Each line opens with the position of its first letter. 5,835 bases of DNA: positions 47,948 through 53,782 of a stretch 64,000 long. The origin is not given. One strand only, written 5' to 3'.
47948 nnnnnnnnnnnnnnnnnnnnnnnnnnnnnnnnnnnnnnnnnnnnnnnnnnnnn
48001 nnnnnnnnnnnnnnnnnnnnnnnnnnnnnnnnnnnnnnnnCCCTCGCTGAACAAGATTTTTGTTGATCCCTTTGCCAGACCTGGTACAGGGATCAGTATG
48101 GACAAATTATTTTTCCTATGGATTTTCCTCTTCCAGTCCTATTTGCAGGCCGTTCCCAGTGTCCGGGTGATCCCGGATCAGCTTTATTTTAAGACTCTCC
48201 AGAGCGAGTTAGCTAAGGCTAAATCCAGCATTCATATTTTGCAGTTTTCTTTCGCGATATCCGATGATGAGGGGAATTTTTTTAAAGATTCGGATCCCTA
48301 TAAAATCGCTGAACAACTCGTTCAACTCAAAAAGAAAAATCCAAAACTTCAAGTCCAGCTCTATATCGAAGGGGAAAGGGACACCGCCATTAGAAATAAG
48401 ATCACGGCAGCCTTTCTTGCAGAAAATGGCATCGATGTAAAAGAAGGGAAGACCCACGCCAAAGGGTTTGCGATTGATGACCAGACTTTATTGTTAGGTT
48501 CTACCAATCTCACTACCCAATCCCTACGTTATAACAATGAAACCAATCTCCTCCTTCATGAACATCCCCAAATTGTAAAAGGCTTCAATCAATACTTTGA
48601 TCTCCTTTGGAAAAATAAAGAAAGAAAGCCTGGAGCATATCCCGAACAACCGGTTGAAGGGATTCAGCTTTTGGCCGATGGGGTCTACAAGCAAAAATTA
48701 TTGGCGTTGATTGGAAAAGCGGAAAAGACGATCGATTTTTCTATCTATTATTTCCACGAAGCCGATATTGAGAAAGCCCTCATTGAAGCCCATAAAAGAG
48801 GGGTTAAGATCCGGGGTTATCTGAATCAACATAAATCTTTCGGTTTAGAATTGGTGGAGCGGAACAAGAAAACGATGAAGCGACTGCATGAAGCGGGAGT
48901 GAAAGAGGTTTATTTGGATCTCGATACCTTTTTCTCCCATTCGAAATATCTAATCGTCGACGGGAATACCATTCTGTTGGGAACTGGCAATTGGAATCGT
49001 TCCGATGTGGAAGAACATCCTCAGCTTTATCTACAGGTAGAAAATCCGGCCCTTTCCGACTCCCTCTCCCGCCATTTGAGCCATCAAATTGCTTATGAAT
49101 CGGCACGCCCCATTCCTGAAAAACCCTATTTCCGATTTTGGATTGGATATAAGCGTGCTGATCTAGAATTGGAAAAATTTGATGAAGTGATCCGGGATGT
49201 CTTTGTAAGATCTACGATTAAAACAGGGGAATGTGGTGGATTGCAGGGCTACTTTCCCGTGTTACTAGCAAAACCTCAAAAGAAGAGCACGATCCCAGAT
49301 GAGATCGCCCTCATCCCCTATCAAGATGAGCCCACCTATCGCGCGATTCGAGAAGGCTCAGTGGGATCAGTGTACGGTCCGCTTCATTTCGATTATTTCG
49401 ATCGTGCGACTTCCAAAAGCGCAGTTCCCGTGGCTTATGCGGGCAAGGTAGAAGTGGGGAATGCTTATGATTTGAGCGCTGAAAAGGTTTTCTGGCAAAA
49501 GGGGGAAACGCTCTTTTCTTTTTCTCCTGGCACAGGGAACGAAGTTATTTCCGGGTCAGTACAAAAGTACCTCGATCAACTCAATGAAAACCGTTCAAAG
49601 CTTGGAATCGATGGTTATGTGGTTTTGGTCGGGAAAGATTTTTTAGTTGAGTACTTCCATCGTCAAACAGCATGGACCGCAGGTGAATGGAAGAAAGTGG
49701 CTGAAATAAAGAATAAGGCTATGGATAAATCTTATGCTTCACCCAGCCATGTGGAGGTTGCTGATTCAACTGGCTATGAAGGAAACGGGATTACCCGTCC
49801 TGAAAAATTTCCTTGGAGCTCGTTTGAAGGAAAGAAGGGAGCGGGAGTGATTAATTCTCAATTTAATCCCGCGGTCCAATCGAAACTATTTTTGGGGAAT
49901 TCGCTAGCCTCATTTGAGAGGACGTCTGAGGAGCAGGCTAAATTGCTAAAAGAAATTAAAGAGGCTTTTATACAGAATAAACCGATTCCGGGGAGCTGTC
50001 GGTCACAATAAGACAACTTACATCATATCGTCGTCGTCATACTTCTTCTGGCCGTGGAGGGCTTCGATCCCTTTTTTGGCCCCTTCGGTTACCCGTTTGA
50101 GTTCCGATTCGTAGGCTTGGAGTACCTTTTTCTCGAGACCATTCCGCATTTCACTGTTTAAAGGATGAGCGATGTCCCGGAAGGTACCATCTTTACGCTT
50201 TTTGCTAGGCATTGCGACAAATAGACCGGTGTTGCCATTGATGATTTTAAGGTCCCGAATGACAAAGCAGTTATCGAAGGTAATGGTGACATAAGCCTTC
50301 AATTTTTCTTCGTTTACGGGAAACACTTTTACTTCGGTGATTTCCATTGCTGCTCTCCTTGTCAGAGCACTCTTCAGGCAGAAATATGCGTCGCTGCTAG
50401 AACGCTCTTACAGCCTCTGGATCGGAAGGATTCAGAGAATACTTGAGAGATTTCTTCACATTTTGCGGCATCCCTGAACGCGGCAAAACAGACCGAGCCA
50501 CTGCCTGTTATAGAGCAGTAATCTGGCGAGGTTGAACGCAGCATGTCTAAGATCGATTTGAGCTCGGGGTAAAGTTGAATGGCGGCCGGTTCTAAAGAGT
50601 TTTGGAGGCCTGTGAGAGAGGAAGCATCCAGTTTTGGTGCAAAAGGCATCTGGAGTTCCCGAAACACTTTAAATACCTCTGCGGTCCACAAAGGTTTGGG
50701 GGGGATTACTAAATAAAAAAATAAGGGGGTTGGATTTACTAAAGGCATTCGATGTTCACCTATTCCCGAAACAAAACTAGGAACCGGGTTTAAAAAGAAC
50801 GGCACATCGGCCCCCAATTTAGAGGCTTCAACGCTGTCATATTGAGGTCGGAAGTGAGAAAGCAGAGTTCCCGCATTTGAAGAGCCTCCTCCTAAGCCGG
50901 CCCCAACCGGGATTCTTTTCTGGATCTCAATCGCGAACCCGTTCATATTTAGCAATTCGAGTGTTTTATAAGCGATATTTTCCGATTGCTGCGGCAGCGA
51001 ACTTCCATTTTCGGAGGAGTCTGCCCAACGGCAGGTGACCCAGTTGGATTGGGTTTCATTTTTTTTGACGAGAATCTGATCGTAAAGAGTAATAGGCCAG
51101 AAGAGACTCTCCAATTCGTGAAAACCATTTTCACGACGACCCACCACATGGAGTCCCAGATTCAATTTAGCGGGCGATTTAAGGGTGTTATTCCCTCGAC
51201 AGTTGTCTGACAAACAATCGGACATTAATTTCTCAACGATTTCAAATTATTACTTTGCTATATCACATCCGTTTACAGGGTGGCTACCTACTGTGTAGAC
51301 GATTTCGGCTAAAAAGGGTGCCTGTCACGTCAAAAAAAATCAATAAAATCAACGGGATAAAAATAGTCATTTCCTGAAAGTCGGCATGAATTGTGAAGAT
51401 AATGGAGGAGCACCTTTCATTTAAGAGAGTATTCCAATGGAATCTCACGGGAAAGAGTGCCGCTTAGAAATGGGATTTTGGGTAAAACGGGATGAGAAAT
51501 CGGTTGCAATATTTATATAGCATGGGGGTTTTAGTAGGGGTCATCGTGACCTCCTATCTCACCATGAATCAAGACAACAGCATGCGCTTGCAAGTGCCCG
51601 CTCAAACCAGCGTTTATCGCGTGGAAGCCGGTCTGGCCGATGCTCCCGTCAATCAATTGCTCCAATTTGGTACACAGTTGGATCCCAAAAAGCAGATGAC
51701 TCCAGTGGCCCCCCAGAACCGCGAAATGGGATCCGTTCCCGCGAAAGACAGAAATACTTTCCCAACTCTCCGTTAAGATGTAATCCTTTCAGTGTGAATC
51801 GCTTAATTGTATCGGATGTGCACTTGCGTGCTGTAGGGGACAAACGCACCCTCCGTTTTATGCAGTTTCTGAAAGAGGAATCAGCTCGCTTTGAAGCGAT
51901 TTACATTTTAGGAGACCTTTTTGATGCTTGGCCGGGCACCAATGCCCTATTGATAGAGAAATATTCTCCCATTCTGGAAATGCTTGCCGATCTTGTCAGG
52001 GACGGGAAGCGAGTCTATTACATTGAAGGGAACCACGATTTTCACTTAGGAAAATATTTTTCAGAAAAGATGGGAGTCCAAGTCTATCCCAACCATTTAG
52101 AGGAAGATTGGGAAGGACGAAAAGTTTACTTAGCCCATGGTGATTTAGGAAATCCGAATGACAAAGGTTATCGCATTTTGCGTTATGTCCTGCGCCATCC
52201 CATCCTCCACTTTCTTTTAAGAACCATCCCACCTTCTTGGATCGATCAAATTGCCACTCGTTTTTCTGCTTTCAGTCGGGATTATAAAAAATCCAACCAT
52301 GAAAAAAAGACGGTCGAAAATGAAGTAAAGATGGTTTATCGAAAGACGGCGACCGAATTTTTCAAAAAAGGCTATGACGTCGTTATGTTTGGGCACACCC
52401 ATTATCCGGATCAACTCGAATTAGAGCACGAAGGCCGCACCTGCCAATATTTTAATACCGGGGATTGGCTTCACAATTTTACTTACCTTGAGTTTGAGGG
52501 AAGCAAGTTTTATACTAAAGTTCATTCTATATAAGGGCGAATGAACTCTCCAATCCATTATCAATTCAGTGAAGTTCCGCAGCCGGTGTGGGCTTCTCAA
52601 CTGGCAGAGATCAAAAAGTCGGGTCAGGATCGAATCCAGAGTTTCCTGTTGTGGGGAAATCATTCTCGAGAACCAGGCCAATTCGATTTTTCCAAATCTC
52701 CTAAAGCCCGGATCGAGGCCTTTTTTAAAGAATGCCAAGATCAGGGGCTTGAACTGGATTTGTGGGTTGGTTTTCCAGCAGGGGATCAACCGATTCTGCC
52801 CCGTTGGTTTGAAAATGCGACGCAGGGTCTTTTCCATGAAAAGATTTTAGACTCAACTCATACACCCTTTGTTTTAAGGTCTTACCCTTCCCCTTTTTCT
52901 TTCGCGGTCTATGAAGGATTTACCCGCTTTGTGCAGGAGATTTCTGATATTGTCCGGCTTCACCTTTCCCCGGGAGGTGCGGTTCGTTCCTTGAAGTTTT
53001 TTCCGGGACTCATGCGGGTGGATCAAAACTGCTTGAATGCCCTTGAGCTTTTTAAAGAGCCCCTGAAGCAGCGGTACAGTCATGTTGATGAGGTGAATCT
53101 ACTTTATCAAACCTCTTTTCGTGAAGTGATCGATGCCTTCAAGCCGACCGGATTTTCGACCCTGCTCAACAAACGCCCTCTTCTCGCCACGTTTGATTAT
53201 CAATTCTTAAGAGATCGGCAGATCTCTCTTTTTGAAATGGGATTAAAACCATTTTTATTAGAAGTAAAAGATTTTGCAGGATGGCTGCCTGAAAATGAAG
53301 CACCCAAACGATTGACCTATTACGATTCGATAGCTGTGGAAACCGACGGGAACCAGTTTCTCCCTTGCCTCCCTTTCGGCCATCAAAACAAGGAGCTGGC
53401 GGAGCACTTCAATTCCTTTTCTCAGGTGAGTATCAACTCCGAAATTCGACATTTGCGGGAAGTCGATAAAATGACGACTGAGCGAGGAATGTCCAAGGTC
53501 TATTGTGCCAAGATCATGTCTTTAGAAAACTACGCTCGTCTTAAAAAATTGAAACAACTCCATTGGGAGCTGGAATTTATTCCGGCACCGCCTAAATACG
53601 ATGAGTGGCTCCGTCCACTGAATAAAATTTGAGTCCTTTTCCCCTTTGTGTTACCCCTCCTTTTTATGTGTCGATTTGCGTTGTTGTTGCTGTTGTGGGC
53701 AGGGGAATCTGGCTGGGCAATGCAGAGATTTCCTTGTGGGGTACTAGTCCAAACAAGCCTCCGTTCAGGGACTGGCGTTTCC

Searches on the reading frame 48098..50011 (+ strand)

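Call 60: search_protein_families(library=pfam, max_evalue=0.00001, proteins=[window:48098-50011:+])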
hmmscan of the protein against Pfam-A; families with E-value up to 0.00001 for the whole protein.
window:48098-50011:+ (637 aa): 2 families
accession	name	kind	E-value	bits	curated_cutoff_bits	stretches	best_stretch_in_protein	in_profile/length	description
PF13091.12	PLDc_2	-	4.6e-39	133.7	27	2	201-328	1-129/132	PLD-like domain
PF00614.28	PLDc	-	6.7e-06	26.3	21.9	0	280-301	5-26/28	Phospholipase D Active site motif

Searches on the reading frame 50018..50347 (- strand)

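Call 60: search_protein_families(library=pfam, max_evalue=0.00001, proteins=[window:50018-50347:-])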
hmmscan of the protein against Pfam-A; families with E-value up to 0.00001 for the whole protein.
window:50018-50347:- (109 aa): 1 family
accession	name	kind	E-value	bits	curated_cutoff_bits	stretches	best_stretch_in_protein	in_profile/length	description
PF04026.17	SpoVG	-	8.9e-35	119.1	29.6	1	1-80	1-81/82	SpoVG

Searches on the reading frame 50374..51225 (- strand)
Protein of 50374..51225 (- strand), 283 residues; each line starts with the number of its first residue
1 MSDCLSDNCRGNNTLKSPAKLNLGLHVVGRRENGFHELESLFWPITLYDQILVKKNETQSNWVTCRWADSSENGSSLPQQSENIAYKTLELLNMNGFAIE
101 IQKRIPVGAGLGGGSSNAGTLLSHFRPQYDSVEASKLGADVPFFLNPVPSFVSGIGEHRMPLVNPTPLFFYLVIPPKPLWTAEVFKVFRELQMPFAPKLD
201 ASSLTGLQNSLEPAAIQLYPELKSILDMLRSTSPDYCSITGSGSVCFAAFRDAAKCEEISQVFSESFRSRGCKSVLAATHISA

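Call 61: search_protein_families(library=pfam, max_evalue=0.00001, proteins=[window:50374-51225:-])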
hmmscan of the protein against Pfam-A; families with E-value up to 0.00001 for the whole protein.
window:50374-51225:- (283 aa): 2 families
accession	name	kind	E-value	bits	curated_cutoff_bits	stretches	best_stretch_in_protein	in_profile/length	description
PF00288.32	GHMP_kinases_N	-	4.5e-07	30.4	22.3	1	84-123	2-44/87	GHMP kinases N terminal domain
PF08544.19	GHMP_kinases_C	-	1e-06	29.4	21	1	206-267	24-83/85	GHMP kinases C terminal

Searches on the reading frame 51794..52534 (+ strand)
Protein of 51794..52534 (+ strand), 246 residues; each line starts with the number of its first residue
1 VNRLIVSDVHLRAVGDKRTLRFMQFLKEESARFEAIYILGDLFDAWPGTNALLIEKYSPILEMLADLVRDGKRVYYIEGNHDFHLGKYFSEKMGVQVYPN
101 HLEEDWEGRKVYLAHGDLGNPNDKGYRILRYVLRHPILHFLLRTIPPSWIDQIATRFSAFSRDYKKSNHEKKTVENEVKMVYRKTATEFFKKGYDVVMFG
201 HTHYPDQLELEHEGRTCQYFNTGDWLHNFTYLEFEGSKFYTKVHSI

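Call 61: search_protein_families(library=pfam, max_evalue=0.00001, proteins=[window:51794-52534:+])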
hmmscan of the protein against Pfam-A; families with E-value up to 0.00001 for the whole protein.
window:51794-52534:+ (246 aa): 2 families
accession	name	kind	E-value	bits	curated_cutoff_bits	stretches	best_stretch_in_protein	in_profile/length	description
PF00149.33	Metallophos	-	6.5e-13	50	21.5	1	3-205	3-191/191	Calcineurin-like phosphoesterase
PF12850.12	Metallophos_2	-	1.2e-12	48.5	27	1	1-123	1-94/154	Calcineurin-like phosphoesterase superfamily domain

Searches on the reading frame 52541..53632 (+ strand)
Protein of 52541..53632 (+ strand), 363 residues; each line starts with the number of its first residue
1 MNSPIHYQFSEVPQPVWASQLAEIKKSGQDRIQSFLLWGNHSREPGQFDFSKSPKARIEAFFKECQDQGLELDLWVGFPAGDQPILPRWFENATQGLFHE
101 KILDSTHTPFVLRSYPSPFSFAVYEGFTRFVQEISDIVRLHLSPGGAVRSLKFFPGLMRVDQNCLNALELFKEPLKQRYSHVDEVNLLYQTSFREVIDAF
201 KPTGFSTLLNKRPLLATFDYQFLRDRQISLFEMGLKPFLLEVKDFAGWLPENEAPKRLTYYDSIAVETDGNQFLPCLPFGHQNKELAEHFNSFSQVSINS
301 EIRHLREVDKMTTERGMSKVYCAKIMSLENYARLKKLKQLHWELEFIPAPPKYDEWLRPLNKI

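Call 61: search_protein_families(library=pfam, max_evalue=0.00001, proteins=[window:52541-53632:+])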
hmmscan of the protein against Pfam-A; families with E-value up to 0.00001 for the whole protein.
window:52541-53632:+ (363 aa): 1 family
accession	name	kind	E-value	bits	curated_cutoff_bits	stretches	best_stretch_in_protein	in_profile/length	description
PF01301.25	Glyco_hydro_35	-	3.3e-08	34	27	1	5-74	16-81/319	Glycosyl hydrolases family 35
